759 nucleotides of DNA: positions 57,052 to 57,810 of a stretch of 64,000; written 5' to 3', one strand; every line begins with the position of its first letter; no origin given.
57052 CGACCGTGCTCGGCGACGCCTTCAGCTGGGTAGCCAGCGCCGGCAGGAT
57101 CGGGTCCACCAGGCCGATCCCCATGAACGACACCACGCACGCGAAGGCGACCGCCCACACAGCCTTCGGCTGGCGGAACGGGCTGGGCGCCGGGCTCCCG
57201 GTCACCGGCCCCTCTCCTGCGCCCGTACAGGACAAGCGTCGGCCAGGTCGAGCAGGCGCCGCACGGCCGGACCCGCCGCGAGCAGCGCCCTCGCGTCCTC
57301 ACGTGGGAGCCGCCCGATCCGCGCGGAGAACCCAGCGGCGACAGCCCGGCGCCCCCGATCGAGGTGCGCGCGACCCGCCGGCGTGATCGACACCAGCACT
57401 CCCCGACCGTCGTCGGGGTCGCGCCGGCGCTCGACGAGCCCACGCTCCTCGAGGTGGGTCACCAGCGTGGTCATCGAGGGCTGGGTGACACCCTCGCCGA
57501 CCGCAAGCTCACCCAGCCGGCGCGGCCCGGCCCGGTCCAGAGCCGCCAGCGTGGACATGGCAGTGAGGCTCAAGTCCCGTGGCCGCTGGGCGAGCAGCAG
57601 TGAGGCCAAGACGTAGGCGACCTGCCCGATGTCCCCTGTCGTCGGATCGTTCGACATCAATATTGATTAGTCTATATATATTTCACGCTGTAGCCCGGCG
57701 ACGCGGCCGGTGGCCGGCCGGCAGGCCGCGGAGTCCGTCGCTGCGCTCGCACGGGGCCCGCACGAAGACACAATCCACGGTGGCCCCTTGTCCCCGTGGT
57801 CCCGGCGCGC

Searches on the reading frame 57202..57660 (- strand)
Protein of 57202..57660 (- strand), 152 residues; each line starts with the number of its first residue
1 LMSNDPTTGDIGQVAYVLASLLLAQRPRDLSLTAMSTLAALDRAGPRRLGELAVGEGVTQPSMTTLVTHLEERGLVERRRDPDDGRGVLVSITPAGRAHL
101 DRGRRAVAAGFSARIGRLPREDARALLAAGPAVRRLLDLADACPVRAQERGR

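Call 29: search_protein_families(library=pfam, proteins=[window:57202-57660:-], max_evalue=0.00001)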
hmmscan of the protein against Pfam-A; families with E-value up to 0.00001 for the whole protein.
window:57202-57660:- (152 aa): 4 families
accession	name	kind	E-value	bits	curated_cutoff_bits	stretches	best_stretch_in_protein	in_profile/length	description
PF01047.28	MarR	-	2.5e-13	50.1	24.6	1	30-88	1-59/59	MarR family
PF12802.13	MarR_2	-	4.3e-13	49.7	27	1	29-86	2-60/61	MarR family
PF22381.2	Staph_reg_Sar_Rot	-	1.5e-06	28.7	27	1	29-101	11-83/85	Transcriptional regulator SarA/Rot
PF13463.12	HTH_27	-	7.9e-06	26.5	22.2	0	66-96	38-68/68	Winged helix DNA-binding domain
